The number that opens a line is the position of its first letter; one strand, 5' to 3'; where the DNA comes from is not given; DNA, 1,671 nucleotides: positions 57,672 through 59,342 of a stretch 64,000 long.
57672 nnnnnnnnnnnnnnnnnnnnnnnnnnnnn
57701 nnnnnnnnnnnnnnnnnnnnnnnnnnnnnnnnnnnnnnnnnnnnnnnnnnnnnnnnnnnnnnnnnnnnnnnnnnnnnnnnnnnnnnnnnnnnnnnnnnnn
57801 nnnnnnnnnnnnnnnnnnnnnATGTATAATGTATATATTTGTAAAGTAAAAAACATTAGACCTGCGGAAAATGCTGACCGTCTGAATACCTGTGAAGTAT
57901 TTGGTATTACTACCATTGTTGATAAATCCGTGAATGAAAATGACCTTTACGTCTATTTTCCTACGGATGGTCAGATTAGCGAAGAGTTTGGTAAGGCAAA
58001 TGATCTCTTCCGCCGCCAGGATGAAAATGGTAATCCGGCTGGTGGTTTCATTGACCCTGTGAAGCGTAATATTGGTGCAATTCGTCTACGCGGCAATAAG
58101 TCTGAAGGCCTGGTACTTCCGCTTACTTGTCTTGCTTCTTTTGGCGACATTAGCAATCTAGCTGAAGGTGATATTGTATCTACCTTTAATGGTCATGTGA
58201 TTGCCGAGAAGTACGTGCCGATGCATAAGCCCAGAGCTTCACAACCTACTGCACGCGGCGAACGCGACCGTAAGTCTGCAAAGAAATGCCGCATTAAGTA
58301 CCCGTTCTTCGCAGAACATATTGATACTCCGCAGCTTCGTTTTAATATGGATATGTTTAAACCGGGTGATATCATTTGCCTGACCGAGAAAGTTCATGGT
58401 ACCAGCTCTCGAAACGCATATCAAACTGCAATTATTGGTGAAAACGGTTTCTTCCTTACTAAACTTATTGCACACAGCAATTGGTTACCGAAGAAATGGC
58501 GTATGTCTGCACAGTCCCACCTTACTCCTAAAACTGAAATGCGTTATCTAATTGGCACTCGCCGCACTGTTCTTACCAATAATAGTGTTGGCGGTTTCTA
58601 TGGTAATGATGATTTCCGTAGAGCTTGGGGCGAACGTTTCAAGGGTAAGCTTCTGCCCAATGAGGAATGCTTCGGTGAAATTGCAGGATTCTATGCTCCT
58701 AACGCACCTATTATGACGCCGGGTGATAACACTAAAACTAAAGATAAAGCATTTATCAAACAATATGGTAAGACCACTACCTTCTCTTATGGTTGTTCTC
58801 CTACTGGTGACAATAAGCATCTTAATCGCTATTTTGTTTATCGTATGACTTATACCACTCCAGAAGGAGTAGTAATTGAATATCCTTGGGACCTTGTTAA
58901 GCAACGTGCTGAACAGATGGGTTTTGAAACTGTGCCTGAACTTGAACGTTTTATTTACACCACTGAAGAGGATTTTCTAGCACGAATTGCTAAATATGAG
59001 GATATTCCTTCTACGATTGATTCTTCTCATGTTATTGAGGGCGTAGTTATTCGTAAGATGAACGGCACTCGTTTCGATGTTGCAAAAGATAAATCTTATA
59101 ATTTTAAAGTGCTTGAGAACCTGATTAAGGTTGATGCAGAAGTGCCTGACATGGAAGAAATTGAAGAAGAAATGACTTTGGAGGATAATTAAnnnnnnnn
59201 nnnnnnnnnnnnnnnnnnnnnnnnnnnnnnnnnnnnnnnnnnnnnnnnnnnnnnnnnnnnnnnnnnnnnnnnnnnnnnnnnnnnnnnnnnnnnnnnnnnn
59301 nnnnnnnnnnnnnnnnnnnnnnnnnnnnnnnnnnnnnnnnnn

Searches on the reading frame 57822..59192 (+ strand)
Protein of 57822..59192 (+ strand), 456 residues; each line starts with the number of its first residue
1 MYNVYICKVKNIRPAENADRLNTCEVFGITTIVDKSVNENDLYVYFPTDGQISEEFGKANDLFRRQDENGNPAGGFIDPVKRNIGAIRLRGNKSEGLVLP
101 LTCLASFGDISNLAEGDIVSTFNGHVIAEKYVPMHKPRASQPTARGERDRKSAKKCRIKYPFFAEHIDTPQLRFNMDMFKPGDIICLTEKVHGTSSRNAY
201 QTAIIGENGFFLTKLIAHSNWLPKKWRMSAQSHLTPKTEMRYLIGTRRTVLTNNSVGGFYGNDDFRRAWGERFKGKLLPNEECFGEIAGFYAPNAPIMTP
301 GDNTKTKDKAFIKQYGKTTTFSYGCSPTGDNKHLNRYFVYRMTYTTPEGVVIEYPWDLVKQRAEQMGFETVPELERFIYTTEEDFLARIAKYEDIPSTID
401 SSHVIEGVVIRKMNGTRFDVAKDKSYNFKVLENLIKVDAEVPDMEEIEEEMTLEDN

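Call 57: search_protein_families(library=phrogs, max_evalue=0.001, proteins=[window:57822-59192:+])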
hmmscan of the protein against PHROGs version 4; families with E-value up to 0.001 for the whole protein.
window:57822-59192:+ (456 aa): 1 family
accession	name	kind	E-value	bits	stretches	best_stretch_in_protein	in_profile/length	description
phrog_968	-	DNA, RNA and nucleotide metabolism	4.5e-54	184.9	1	2-432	9-392/398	RNA ligase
